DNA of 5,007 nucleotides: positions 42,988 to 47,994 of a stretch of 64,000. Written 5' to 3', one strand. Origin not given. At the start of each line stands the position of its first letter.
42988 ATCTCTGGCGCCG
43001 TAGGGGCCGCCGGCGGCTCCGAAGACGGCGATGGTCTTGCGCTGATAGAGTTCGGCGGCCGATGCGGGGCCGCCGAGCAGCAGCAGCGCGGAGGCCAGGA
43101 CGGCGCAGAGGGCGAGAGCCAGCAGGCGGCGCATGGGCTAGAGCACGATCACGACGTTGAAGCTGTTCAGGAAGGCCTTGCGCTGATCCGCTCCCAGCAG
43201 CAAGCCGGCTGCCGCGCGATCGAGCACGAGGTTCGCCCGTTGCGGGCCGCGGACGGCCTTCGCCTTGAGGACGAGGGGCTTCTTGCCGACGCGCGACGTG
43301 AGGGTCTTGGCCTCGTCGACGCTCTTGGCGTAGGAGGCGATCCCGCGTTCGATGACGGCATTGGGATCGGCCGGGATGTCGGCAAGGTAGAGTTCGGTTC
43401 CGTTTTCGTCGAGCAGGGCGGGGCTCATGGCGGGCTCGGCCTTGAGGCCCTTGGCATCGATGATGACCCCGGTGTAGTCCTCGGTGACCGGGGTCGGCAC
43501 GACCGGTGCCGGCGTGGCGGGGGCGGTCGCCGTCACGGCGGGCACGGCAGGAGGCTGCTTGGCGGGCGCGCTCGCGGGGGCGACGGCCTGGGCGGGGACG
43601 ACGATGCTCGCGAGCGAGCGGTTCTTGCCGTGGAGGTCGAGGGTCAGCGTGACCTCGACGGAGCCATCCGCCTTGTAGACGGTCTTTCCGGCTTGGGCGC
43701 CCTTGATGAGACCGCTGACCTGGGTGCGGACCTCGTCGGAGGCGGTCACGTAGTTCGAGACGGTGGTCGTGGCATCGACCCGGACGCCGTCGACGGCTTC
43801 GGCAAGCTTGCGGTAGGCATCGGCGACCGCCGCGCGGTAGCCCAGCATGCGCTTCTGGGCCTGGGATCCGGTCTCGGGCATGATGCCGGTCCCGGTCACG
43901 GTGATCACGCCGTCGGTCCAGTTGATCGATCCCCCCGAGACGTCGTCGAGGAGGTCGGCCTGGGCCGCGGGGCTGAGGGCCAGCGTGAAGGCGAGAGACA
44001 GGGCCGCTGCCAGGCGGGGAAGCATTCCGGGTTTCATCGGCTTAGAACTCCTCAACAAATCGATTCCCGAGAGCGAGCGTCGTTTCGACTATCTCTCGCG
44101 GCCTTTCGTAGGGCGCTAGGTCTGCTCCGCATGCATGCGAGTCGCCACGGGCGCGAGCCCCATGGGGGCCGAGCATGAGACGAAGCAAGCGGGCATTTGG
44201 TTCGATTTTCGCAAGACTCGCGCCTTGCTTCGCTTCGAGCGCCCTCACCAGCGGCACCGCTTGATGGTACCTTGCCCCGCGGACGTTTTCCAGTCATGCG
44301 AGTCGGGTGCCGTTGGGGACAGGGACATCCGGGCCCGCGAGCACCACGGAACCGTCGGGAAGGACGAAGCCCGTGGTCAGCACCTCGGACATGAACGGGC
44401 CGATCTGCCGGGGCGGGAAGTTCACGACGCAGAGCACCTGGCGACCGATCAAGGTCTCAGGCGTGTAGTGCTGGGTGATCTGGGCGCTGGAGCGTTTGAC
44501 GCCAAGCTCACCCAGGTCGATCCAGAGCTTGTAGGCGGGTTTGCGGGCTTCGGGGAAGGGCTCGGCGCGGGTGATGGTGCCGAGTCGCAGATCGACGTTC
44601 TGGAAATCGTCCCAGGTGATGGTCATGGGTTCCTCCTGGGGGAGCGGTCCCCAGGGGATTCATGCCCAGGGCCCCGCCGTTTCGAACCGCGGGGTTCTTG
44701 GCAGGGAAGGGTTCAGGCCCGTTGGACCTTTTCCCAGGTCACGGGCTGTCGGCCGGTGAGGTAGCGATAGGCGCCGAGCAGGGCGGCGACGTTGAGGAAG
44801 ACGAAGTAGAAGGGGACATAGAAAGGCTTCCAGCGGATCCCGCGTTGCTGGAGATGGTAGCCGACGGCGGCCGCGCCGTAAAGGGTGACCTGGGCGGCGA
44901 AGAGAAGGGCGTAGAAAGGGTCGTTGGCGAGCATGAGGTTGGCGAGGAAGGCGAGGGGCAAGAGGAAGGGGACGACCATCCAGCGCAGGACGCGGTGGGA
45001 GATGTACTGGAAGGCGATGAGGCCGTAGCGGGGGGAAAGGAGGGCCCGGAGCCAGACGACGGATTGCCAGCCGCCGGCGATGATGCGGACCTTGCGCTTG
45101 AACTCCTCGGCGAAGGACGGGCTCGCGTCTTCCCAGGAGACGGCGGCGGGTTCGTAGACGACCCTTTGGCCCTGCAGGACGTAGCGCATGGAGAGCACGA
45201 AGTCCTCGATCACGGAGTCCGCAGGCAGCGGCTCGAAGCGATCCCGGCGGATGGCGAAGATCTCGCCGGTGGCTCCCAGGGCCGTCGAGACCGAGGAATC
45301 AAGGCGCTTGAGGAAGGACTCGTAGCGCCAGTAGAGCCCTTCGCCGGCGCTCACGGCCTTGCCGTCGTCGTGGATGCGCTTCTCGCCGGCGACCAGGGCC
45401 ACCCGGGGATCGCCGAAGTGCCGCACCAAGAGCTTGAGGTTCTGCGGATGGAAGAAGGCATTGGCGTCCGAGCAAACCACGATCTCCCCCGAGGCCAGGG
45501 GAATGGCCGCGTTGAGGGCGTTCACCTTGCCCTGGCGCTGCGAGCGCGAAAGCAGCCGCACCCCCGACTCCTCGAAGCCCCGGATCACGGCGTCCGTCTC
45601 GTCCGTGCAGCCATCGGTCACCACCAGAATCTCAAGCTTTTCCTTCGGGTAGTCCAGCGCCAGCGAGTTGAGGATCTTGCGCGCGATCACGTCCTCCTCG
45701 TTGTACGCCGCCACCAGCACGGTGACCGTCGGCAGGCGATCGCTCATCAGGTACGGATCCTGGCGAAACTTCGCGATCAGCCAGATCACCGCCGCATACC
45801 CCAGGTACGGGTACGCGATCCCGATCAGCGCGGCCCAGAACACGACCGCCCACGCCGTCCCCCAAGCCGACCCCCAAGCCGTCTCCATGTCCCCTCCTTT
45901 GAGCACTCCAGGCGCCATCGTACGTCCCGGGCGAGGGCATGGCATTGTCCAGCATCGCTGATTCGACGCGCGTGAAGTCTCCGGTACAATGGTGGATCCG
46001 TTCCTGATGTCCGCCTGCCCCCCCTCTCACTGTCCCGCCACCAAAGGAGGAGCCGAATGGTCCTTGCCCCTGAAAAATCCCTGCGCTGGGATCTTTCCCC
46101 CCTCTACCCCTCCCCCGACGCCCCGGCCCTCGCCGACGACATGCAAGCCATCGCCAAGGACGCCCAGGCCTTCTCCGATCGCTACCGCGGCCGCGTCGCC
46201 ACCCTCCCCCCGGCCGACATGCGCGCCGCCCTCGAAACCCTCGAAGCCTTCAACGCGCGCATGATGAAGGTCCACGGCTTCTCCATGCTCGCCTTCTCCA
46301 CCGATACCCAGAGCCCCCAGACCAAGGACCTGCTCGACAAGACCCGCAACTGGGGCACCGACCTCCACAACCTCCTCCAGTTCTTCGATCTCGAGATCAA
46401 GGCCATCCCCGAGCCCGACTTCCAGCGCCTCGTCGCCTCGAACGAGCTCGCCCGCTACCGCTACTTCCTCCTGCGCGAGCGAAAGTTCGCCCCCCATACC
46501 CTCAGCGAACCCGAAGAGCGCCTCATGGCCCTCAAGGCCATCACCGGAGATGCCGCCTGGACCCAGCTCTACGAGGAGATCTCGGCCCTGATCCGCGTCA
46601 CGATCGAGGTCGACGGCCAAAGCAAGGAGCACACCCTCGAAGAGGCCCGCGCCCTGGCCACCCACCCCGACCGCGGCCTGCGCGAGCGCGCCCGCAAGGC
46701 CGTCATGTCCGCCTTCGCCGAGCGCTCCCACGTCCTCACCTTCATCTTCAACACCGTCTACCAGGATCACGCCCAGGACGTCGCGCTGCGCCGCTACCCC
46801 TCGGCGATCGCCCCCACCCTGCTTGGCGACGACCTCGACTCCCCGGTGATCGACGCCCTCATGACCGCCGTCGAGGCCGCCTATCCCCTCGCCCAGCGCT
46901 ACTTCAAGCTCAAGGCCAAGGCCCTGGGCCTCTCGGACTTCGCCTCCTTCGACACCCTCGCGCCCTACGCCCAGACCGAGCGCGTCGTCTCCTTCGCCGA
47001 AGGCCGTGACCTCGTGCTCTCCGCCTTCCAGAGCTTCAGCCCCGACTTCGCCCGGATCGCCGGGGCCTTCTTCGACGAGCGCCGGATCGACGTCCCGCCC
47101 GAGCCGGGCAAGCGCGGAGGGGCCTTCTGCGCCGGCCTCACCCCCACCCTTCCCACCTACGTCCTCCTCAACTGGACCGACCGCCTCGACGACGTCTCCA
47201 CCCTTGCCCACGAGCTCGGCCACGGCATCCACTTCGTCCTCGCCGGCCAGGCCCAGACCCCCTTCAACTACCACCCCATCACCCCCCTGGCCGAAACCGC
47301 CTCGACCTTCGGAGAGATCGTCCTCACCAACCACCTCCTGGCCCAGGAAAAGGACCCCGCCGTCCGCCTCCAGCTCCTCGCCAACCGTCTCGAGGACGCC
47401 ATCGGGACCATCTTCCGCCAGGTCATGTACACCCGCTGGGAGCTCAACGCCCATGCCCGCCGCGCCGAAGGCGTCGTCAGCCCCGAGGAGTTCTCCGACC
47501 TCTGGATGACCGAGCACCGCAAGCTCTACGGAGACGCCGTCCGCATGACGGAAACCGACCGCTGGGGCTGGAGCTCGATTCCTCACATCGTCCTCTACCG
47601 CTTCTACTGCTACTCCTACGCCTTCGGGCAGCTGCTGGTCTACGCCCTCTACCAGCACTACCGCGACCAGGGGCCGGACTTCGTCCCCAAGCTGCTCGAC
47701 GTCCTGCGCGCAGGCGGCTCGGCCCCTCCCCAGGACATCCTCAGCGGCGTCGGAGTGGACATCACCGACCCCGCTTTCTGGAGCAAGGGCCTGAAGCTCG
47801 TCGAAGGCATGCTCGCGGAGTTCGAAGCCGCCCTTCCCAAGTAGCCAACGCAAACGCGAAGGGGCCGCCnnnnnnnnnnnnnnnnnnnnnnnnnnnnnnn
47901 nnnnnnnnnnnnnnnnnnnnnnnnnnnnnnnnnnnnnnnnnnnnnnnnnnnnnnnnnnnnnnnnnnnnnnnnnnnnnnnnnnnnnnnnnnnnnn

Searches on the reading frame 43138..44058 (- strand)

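Call 19: search_protein_families(library=pfam, proteins=[window:43138-44058:-], max_evalue=0.001)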
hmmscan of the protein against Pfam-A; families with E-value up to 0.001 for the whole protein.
window:43138-44058:- (306 aa): 1 family
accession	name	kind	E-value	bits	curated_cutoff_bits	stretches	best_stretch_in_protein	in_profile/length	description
PF02169.21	LPP20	-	1.2e-06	29.3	25.9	1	66-141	10-97/97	LPP20 lipoprotein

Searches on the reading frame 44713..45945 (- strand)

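Call 19: search_protein_families(library=pfam, proteins=[window:44713-45945:-], max_evalue=0.001)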
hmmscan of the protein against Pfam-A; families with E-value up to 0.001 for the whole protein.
window:44713-45945:- (410 aa): 4 families
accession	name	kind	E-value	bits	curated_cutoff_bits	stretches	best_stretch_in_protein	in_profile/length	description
PF00535.33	Glycos_transf_2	-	1.4e-23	84.1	23.3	1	75-235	1-162/168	Glycosyl transferase family 2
PF13641.12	Glyco_tranf_2_3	-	2e-21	77.5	27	1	72-287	1-226/230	Glycosyltransferase like family 2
PF13632.12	Glyco_trans_2_3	-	9.6e-14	52.1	27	1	155-351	1-190/198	Glycosyl transferase family group 2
PF13506.12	Glyco_transf_21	-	3.8e-10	39.9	21.7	1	139-287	17-171/174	Glycosyl transferase family 21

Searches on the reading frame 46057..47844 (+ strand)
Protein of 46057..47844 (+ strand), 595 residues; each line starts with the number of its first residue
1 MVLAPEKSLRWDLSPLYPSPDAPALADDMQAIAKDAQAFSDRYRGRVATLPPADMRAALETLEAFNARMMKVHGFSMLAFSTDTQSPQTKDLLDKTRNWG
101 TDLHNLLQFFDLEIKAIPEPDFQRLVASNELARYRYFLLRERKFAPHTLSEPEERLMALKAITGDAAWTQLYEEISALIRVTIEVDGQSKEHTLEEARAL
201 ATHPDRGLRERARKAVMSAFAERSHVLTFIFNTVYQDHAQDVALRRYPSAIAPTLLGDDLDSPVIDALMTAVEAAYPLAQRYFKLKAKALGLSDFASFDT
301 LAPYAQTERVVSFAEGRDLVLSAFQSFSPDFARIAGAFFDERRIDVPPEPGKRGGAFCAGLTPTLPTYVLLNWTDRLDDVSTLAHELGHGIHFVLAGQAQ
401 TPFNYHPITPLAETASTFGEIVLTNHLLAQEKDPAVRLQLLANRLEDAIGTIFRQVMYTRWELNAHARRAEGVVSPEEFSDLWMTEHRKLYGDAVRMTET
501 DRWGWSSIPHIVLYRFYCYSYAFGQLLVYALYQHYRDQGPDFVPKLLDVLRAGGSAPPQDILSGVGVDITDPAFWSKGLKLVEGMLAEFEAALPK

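Call 19: search_protein_families(library=pfam, proteins=[window:46057-47844:+], max_evalue=0.001)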
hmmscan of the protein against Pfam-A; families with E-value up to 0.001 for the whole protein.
window:46057-47844:+ (595 aa): 2 families
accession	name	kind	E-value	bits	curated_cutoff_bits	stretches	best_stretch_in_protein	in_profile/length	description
PF01432.26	Peptidase_M3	-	1.2e-44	153.9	27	1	200-580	2-456/457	Peptidase family M3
PF08439.15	Peptidase_M3_N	-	7.2e-16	58.6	25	1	113-177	1-66/70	Oligopeptidase F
